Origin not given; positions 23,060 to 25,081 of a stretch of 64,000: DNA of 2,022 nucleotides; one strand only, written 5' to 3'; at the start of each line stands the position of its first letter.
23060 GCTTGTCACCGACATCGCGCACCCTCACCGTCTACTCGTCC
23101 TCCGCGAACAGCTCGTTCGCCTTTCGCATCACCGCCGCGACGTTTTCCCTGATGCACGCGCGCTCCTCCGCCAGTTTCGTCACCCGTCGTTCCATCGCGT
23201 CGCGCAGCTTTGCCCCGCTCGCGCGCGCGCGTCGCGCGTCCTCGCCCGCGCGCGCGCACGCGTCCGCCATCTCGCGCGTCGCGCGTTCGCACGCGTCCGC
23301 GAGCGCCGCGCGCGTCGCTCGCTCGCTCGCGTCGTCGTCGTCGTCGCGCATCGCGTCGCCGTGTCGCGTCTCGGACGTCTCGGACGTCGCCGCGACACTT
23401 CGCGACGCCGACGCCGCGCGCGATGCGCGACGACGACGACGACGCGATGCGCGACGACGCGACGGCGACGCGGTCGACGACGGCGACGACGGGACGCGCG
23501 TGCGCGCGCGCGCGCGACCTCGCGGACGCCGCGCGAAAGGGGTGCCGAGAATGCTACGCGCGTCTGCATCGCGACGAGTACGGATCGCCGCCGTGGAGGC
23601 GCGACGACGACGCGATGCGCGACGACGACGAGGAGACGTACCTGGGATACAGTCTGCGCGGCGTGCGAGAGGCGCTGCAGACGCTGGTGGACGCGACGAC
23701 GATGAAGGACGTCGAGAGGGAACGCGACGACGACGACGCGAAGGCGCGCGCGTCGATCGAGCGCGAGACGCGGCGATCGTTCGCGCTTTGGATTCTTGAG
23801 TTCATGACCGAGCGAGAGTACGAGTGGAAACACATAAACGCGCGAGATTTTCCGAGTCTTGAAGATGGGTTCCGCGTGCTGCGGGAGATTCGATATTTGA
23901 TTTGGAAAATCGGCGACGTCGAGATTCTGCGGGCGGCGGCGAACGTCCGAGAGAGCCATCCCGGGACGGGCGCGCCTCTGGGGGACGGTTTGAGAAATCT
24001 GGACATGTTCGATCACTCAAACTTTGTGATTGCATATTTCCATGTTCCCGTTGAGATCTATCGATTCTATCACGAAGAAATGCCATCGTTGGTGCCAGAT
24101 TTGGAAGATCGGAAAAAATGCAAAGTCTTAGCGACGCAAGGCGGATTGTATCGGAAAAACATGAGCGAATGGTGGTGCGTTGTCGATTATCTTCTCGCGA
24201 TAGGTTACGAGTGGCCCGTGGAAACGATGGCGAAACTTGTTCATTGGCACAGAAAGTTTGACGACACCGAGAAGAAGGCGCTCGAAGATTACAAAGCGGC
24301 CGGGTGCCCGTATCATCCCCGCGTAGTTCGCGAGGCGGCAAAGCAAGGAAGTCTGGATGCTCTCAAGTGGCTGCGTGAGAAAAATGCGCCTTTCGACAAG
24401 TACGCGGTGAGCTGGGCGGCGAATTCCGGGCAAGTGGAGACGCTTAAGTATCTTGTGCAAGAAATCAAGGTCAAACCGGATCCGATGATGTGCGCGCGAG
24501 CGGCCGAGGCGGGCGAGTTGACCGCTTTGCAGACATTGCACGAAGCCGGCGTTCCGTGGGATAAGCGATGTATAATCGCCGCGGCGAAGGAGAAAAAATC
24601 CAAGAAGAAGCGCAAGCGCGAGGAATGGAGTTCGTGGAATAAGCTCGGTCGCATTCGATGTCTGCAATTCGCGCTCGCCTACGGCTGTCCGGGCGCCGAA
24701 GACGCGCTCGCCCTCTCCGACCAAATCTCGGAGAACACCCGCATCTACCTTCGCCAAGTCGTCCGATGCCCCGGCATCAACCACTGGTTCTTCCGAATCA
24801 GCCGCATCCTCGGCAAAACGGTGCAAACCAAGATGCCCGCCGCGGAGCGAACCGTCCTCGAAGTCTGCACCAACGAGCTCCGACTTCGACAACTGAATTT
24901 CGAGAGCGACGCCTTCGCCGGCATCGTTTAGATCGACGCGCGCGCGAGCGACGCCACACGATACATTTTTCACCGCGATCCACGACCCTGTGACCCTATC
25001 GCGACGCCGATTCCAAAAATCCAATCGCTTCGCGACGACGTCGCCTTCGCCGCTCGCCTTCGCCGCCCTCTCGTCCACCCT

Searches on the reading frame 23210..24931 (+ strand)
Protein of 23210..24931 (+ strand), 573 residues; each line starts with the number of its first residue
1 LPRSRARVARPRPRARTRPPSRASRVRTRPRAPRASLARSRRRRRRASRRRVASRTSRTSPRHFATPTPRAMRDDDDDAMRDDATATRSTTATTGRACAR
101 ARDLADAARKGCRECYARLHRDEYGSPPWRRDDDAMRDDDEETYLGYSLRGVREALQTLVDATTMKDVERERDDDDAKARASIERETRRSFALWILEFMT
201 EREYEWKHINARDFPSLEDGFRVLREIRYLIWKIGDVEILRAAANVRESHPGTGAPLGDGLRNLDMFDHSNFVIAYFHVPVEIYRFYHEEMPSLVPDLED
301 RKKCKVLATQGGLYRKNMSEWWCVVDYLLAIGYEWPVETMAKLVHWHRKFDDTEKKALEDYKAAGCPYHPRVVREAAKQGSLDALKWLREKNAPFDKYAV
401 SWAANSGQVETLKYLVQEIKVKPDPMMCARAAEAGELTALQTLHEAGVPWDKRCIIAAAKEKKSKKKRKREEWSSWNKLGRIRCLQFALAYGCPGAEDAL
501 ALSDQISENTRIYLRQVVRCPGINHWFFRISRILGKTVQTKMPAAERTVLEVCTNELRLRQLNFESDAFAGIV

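Call 16: search_protein_families(library=pfam, proteins=[window:23210-24931:+], max_evalue=0.001)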
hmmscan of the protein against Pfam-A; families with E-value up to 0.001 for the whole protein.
window:23210-24931:+ (573 aa): 2 families
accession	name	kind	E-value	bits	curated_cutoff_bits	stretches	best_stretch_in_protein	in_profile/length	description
PF13637.12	Ank_4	-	3e-07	31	22.7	0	376-416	4-50/50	Ankyrin repeats (many copies)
PF12796.13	Ank_2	-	4.2e-05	24.5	27.3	1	375-445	3-81/90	Ankyrin repeats (3 copies)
